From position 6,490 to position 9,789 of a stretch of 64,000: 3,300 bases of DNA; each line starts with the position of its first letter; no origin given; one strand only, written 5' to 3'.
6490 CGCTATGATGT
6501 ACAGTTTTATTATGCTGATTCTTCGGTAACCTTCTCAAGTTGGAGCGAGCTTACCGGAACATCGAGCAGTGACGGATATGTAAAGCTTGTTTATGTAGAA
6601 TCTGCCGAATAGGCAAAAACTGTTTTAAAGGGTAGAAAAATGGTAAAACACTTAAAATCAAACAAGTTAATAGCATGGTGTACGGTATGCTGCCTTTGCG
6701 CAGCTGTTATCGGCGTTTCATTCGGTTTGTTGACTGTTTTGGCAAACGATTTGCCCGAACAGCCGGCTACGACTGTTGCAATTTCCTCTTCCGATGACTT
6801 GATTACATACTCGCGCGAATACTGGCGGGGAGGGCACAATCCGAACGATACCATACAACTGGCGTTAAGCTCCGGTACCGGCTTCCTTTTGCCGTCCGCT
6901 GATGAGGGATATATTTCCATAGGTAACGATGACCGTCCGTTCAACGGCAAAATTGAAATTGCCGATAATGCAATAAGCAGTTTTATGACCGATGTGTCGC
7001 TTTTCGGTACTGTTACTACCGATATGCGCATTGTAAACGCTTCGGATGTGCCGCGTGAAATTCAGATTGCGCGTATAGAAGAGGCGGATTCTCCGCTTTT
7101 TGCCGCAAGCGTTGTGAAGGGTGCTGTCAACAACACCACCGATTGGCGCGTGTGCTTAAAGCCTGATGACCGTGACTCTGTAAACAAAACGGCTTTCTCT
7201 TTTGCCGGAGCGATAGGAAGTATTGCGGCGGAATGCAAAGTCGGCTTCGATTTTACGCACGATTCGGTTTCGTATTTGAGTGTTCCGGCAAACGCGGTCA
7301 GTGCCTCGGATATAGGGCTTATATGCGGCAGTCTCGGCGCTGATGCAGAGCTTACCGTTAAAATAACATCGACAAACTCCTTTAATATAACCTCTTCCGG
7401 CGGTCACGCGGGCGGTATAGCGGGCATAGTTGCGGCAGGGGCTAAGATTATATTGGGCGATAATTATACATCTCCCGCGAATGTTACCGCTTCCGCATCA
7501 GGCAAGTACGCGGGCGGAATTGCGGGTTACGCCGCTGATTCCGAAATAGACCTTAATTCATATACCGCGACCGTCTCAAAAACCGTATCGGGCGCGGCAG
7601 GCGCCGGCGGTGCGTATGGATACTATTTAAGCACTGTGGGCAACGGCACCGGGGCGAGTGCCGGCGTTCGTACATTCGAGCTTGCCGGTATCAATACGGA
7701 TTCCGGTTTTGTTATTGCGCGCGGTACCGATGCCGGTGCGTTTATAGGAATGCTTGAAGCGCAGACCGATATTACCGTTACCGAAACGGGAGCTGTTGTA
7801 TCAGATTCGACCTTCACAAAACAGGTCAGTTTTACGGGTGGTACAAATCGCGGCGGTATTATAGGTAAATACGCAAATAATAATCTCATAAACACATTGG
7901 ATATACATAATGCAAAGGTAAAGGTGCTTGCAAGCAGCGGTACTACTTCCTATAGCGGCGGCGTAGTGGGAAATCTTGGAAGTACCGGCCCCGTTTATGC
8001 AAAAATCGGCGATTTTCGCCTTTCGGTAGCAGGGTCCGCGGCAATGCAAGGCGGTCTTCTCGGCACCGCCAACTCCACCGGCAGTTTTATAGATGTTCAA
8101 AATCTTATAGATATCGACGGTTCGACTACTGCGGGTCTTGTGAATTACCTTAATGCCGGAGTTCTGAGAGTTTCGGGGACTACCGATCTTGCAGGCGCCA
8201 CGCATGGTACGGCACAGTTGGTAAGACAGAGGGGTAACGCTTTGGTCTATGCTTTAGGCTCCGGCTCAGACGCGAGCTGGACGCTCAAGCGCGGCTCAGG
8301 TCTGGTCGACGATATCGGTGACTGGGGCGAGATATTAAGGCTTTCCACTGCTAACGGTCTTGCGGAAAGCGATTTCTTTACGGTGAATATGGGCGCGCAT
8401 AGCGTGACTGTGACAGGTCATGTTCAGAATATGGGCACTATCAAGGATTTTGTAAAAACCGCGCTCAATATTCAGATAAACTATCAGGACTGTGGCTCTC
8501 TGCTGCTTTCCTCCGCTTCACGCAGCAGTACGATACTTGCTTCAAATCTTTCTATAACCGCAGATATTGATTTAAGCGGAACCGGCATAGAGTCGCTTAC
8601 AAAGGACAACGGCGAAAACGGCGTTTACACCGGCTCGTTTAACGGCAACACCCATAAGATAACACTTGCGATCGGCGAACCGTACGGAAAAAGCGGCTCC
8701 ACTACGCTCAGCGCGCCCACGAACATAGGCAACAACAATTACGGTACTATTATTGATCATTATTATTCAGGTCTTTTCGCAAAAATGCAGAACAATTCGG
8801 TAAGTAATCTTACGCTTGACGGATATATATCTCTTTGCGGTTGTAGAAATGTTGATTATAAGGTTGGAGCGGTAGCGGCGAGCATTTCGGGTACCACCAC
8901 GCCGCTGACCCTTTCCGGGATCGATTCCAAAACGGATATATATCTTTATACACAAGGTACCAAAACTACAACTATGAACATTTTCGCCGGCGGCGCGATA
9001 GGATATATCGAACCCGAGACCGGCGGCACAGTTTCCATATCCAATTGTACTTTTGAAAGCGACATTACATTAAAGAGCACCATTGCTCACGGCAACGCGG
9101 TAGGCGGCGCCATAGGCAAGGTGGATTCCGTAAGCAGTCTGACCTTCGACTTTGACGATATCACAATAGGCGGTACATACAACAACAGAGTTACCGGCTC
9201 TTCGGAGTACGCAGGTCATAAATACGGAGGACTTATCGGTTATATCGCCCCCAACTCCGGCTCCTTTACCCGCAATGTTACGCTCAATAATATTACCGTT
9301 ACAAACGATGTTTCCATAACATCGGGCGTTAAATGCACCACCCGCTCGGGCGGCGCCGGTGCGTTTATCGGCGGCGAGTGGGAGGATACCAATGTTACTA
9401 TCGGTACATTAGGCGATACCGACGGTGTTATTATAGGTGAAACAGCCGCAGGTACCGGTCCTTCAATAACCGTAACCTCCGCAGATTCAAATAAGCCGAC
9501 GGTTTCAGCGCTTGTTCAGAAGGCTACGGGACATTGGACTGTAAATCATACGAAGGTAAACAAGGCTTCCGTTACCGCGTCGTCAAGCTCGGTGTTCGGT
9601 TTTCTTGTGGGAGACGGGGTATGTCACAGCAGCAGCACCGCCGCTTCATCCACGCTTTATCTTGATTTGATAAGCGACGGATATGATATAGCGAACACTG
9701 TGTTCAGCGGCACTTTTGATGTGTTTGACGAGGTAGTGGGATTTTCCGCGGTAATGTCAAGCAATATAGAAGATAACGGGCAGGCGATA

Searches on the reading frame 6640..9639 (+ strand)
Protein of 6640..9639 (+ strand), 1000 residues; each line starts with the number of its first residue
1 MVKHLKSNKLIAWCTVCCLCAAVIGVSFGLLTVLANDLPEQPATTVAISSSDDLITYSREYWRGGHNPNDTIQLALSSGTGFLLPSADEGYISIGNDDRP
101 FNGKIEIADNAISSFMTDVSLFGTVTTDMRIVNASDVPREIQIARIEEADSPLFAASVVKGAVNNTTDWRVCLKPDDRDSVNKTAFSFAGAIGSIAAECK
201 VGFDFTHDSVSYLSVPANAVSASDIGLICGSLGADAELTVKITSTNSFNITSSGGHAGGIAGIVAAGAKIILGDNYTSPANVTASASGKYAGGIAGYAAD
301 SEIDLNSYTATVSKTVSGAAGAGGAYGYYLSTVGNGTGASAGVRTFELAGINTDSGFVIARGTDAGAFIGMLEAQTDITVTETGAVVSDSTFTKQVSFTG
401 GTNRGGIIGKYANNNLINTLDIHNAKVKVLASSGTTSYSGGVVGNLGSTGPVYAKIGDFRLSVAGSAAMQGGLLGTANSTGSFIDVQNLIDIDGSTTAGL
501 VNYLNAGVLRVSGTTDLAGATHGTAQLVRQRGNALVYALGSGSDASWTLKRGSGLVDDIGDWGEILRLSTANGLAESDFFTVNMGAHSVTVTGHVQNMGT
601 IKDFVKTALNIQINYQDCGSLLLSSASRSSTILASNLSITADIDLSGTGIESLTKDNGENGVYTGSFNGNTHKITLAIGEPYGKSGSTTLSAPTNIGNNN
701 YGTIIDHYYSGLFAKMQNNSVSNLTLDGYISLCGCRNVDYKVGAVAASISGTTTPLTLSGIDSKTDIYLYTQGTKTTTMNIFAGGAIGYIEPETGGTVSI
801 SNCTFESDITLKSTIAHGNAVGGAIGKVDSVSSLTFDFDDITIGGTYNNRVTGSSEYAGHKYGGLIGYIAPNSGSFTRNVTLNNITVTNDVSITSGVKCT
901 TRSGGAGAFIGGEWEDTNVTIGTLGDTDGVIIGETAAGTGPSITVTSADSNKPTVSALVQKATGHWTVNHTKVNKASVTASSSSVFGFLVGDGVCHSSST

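Call 75: find_homologous_proteins(query=window:6640-9639:+, max_evalue=0.00001)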
Query window:6640-9639:+ (1000 aa): 6 proteins with E <= 0.00001 among 8000 candidates.
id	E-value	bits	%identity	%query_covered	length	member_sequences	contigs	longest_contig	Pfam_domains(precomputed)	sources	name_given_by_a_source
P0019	0.0e+0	1161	58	96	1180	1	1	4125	-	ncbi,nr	ncbi:MAG: hypothetical protein II738_03430, partial [Clostridia bacterium]|nr:hypothetical protein [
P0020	8.1e-235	800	62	64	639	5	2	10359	-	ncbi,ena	-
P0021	3.7e-221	755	45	100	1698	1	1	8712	-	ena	-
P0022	7.3e-94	334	37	63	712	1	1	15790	-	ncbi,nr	ncbi:MAG: hypothetical protein J6W64_07460, partial [Bacilli bacterium]|nr:hypothetical protein [Bac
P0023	1.5e-41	160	29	92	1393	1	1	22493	-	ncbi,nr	ncbi:MAG: hypothetical protein J6O53_01530, partial [Eubacterium sp.]|nr:hypothetical protein [Eubac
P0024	1.3e-26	111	28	70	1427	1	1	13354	-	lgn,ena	-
